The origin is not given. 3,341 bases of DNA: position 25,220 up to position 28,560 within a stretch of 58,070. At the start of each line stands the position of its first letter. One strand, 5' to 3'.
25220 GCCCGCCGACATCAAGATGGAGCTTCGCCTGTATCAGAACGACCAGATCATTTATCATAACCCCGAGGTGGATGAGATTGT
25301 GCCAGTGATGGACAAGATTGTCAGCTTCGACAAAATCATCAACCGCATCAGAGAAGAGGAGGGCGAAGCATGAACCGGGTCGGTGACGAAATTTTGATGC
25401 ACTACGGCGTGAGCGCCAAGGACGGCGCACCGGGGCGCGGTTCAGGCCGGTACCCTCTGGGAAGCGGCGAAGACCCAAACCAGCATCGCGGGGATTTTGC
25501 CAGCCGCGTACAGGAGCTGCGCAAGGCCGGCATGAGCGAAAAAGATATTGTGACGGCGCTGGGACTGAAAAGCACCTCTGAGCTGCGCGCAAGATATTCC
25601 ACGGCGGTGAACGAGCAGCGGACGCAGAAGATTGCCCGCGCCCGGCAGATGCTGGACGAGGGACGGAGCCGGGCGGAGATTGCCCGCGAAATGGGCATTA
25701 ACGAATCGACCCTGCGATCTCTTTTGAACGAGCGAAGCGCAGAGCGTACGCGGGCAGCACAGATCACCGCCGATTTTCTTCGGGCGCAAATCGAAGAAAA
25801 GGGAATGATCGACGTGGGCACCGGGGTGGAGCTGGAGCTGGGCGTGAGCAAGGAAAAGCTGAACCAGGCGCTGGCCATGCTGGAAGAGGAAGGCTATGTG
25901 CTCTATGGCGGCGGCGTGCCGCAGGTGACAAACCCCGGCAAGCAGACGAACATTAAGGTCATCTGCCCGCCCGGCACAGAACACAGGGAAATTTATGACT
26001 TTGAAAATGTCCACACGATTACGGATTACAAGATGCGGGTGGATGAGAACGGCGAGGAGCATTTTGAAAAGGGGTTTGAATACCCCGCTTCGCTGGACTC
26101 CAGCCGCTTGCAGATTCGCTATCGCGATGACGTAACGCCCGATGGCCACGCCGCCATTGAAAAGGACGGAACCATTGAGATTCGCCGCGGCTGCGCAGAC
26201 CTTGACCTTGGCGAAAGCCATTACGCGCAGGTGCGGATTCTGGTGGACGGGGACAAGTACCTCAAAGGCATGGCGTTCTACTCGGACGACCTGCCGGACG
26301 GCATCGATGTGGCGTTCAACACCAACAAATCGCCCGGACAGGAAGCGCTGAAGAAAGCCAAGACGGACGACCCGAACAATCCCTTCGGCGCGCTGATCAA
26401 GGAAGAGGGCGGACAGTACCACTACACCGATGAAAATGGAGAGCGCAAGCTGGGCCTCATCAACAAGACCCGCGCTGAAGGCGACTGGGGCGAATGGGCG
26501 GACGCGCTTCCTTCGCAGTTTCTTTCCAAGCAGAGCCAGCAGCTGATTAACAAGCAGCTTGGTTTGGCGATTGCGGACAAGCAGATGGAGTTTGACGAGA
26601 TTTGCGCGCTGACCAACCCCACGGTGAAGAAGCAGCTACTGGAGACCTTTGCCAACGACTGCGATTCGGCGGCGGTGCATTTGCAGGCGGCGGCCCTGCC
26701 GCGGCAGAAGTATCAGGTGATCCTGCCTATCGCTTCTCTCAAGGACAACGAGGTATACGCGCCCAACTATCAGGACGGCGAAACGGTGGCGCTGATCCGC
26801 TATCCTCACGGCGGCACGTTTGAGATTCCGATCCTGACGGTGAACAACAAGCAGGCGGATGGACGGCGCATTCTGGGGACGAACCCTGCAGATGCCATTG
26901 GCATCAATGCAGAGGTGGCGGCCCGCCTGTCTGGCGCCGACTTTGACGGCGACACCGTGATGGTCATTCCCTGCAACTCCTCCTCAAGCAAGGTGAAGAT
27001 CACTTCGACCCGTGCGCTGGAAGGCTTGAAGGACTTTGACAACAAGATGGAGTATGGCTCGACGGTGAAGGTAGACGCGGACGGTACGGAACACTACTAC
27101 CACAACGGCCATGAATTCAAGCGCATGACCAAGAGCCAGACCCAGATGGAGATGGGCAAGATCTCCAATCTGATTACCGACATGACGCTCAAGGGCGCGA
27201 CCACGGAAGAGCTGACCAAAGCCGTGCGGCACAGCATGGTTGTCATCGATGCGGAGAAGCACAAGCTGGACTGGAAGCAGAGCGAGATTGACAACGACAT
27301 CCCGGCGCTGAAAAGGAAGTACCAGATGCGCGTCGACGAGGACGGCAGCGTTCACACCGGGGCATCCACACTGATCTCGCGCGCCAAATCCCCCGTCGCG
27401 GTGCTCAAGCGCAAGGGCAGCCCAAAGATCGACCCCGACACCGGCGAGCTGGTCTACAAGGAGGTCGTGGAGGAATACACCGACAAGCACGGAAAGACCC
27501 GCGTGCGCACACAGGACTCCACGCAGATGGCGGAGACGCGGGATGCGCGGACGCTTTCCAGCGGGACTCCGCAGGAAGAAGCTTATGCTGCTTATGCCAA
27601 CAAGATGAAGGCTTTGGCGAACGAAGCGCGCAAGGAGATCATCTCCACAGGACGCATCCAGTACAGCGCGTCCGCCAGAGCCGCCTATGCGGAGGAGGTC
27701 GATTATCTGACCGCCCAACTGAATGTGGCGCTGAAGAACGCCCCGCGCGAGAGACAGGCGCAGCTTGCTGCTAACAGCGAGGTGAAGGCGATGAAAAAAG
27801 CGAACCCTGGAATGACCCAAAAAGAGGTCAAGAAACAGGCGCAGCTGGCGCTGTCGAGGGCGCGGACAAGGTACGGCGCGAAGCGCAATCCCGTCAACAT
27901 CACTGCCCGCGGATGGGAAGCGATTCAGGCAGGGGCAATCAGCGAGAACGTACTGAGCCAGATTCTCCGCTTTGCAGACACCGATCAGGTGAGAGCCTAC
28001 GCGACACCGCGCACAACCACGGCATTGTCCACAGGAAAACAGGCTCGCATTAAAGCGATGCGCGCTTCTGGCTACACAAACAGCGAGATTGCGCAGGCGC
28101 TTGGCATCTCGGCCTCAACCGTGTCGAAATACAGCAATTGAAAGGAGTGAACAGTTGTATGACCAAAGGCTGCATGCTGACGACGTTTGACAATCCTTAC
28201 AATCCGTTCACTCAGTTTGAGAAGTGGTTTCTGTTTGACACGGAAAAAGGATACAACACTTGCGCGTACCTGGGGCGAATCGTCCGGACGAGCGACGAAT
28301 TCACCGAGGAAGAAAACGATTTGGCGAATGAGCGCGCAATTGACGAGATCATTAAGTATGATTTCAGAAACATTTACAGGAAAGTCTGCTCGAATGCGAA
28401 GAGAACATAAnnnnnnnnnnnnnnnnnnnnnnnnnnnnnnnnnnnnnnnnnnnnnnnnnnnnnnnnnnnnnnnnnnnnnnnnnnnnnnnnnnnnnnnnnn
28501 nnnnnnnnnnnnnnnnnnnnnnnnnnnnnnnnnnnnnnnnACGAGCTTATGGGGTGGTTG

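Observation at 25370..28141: YonO/QDE-1-like single-subunit two-barrel RNA polymerase flanked by HTH domains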

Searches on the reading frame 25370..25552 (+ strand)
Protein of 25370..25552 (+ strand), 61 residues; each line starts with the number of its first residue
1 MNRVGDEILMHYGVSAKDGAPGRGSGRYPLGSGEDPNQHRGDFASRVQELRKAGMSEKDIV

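Call 28: search_protein_families(library=pfam, proteins=[window:25370-25552:+], max_evalue=10)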
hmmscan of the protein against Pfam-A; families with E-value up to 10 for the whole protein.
seq(61 aa): 1 family
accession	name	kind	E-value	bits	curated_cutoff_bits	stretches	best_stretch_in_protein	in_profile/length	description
PF23847.1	DUF7211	-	0.073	12.9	27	1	6-14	5-13/25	Family of unknown function (DUF7211)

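Call 108: search_protein_families(library=phrogs, proteins=[window:25370-25519:+], max_evalue=1)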
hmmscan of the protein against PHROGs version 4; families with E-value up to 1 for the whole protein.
seq(50 aa): 1 family
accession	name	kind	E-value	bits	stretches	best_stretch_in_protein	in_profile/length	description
phrog_4291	-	DNA, RNA and nucleotide metabolism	7.9e-09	35.3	1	5-50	8-46/909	RNA-dependent RNA polymerase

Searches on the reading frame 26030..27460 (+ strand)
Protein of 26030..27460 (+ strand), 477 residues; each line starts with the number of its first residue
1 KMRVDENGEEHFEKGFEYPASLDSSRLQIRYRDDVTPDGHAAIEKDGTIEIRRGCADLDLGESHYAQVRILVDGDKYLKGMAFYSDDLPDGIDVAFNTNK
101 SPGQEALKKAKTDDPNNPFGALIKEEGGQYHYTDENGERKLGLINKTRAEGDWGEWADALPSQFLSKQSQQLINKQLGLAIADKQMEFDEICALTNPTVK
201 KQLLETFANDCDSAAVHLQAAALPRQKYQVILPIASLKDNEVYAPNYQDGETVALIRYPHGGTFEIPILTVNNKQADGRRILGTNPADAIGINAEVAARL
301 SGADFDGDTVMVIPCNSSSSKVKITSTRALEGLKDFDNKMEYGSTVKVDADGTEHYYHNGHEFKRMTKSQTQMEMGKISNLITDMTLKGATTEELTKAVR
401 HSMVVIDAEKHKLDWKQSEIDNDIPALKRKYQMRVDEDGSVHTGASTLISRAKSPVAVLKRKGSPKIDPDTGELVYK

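Call 35: search_dna_similar(query=window:26030-27460:+, collection=phages, mode=protein, max_evalue=10, rows=spread, max_rows=60)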
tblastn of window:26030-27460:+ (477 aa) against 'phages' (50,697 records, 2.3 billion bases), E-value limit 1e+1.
Records with a match: 252; places in all: 259; records where one place covers at least 80% of the query: 250.
Best place of each record, by identity: 60-80% 1; <60% 251.
By first word of the organism name: Arthrobacter 95; Gordonia 55; Streptomyces 54; Lactococcus 13; Siphovirus 12; Curtobacterium 7; Rhodococcus 4; Microbacterium 4; Bacteriophage 2; Faecalibacterium 2; and 3 more.
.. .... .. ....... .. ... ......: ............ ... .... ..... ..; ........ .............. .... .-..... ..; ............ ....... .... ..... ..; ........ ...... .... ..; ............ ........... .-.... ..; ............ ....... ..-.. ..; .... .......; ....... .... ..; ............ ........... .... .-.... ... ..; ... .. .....
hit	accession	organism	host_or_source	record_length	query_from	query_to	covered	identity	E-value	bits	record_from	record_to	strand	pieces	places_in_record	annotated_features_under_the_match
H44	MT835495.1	Bacteriophage sp.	human fecal samples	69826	6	468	97%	62.9%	0e+0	595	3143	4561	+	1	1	record has no annotation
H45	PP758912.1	Gordonia phage Petito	Gordonia rubripertincta NRRL B-16540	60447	19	477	96%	55.2%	2e-146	468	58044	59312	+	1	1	92: helix-turn-helix DNA binding domain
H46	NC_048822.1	Gordonia phage Avazak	Gordonia rubripertincta NRRL B-16540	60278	19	477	96%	54.8%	5e-146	467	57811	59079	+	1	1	92: RNA-dependent RNA polymerase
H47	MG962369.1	Gordonia phage Kerry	Gordonia terrae 3612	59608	19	477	96%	54.4%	1e-144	462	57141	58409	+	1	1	92: hypothetical protein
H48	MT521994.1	Gordonia phage Magel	Gordonia terrae NRRL B-16283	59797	19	477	96%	54.4%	1e-144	462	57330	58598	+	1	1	94: helix-turn-helix DNA-binding domain protein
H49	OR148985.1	Caudovirus D_HF4_2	Homo sapiens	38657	2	476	100%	51.6%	3e-141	453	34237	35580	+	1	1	putative transcription factor D5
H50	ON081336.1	Streptomyces phage Annihilus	Streptomyces scabiei RL-34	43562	5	477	99%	51.5%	1e-132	428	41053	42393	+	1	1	58: helix-turn-helix DNA binding domain protein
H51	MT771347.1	Arthrobacter phage Paella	Arthrobacter globiformis NRRL B-2979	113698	19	476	96%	53.1%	1e-136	440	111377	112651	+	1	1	247: helix-turn-helix DNA-binding domain protein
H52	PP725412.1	Streptomyces phage GoblinVoyage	Streptomyces scabiei RL-34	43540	5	477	99%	51.2%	3e-131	424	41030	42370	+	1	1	58: helix-turn-helix DNA binding domain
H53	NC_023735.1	Rhodococcus phage ReqiPepy6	Rhodococcus equi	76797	19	476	96%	52.9%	8e-143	458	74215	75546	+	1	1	RNA-dependent RNA polymerase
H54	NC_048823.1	Gordonia phage Untouchable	Gordonia rubripertincta NRRL B-16540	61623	2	477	100%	50.6%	7e-141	452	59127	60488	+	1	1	92: RNA-dependent RNA polymerase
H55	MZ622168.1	Gordonia phage Nadmeg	Gordonia rubripertincta NRRL B-16540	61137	2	477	100%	50.6%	8e-141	452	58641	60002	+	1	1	89: helix-turn-helix DNA binding domain protein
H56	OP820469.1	Gordonia phage Phepper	Gordonia rubripertincta NRRL B-16540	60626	2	477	100%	50.6%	1e-140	451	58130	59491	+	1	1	91: helix-turn-helix DNA binding domain protein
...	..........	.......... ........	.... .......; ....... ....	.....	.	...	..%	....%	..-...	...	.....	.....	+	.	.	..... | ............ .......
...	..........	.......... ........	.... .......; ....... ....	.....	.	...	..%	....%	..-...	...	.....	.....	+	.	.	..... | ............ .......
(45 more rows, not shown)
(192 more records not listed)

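Call 62: search_protein_families(library=pfam, proteins=[window:26030-27460:+], max_evalue=10)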
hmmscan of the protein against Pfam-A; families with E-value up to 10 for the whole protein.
window:26030-27460:+ (477 aa): 2 families
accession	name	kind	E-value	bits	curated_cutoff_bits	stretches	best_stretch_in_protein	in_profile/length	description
PF05183.17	RdRP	-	0.0053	15.9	23.8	1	295-424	426-546/582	RNA dependent RNA polymerase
PF08829.15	AlphaC_N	-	0.09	13.2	25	1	395-471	14-92/106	Alpha C protein N terminal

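Call 96: search_protein_representatives(protein=window:26030-27460:+)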
Query: 477 residues. Proteins with E-value up to 0.001 (for the whole library): 1264; up to 1e-10: 992; up to 1e-30: 684. The best 150 are listed.
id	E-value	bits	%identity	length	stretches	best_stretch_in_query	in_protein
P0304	3.7e-194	662.4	66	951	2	1-470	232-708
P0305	2.4e-176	603.7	62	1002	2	6-343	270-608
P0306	6.2e-175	599.0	65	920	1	4-477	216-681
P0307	1.9e-171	587.6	64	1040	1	6-468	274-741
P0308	3.2e-170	583.5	60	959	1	5-477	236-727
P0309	1.3e-169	581.5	63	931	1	6-477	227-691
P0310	2.0e-169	580.8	66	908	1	13-477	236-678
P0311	1.5e-163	561.5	59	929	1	2-477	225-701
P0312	2.4e-163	560.8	62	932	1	8-477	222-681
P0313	4.1e-163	560.0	61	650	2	164-477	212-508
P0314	5.0e-163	559.8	62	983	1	9-469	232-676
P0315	6.1e-163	559.5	63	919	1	7-477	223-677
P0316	1.1e-162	558.7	60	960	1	2-477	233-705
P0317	1.9e-161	554.6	61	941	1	4-477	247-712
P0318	1.5e-160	551.6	72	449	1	13-401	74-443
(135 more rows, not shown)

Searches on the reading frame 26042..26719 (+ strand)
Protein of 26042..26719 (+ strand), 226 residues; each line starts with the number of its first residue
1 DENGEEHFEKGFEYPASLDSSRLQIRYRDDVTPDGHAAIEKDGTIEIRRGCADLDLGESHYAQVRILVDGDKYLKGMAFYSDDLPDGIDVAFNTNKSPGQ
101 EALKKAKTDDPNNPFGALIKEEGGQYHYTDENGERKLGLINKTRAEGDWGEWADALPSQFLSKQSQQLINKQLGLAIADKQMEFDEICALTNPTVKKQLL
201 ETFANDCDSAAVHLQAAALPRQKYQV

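Call 105: predict_structure(alignment_id=A5)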
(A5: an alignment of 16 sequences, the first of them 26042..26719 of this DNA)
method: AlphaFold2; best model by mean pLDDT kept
length: 226 residues; sequences in the alignment: 16
mean_pLDDT: 56.2   pTM: 0.34
mean pLDDT of the five models: 56.2, 49.0, 47.4, 47.4, 43.7
residues with pLDDT >= 90: 0; 70-90: 34; 50-70: 115; < 50: 77
segments of 3 or more residues with pLDDT < 50: 4-13, 49-51, 57-62, 110-124, 140-166, 215-226
pLDDT, mean of each block of 10 residues (from residue 1): 43 52 58 55 53 49 55 60 60 64 62 42 55 61 42 35 45 69 85 84 75 47 30
secondary structure, 60 per line:
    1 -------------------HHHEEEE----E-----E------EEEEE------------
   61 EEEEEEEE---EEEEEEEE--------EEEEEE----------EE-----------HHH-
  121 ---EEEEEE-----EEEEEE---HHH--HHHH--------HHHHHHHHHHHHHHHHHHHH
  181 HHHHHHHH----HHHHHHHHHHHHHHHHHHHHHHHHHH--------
elements in order: E23-26 E44-48 E61-68 E72-79 E88-93 E124-129 E135-140 H149-152 H161-188 H193-218

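Call 107: fold_search(model_id=the predicted structure, library=pdb)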
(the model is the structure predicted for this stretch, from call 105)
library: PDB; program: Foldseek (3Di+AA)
matches with E <= 10: 156; with E <= 0.001: 0
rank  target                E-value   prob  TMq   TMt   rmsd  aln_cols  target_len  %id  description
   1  3vx7_B                5.7e-01  0.08  0.15  0.20  11.5       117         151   10  Crystal structure of Kluyveromyces marxianus Atg7NTD-Atg10 complex (released 2012-11-14)
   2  1uv4                  7.2e-01  0.08  0.11  0.09  10.6        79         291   16  Native Bacillus subtilis Arabinanase Arb43A (released 2005-02-16)
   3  4n7v_A                1.2e+00  0.03  0.12  0.13  23.6       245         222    8  Crystal structure of human Plk4 cryptic polo box (CPB) in complex with a Cep152 N-terminal fragment (released 2014-07-02)
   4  9d93_Jb               1.7e+00  0.04  0.16  0.14  17.7       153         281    9  Mycobacteriophage Bxb1 tail tip - Composite map and model (released 2024-09-25)
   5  2o2v_A                2.4e+00  0.03  0.09  0.18  17.6        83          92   16  Crystal Structure of the Complex of Human Mitogen Activated Protein Kinase Kinase 5 Phox Domain (MAP2K5-phox) with Hum (released 2006-12-12)
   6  9i2d_CR               2.5e+00  0.02  0.09  0.06  24.1       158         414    9  NMT1-NAC bound human RNC with 10 amino acid ARF1-linker (released 2026-02-04)
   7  4mop_C                2.5e+00  0.02  0.12  0.06  18.9       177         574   11  Pyranose 2-oxidase V546C mutant with 3-fluorinated galactose (released 2014-02-05)
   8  1tzl_A                2.7e+00  0.02  0.12  0.06  20.0       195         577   10  Crystal Structure of Pyranose 2-Oxidase from the White-Rot Fungus Peniophora sp. (released 2004-10-19)
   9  4xbj_D                2.9e+00  0.07  0.17  0.13   7.5        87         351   10  Y274F alanine racemase from E. coli inhibited by l-ala-p (released 2015-12-23)
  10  6g2h_D                3.0e+00  0.03  0.15  0.04  18.1       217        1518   12  Filament of acetyl-CoA carboxylase and BRCT domains of BRCA1 (ACC-BRCT) core at 4.6 A resolution (released 2018-06-13)
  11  8a22_Au               3.2e+00  0.03  0.13  0.18  15.2       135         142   13  Structure of the mitochondrial ribosome from Polytomella magna (released 2022-11-16)
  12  3k4c_D                3.2e+00  0.02  0.16  0.08  18.7       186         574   11  Pyranose 2-oxidase H167A/T169G mutant (released 2010-02-02)
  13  5gty_H                3.2e+00  0.02  0.08  0.07  10.1        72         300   14  Crystal structure of EGFR 696-1022 T790M in complex with LXX-6-26 (released 2017-09-06)
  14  3k4c_C                3.2e+00  0.02  0.15  0.08  15.2       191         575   10  Pyranose 2-oxidase H167A/T169G mutant (released 2010-02-02)
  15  2gpj                  3.4e+00  0.03  0.17  0.17  11.1       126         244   15  CRYSTAL STRUCTURE OF A SIDEROPHORE-INTERACTING PROTEIN (SPUTCN32_0076) FROM SHEWANELLA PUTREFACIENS CN-32 AT 2.20 A RESO (released 2006-06-13)
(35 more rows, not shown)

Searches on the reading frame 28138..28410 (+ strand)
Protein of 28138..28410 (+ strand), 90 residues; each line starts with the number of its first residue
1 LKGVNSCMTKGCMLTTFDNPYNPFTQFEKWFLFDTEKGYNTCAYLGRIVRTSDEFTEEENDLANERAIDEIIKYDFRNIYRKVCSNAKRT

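Call 26: search_protein_families(library=phrogs, proteins=[window:28138-28410:+], max_evalue=0.001)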
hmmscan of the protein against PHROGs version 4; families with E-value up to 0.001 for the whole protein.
window:28138-28410:+ (90 aa): 1 family
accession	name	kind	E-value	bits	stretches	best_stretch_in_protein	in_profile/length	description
phrog_4303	-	unknown function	6.3e-37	126.8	1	11-88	3-80/86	-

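Call 27: search_protein_families(library=pfam, proteins=[window:28138-28410:+], max_evalue=0.01)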
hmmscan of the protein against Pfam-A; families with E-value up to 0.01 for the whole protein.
window:28138-28410:+ (90 aa): 0 families
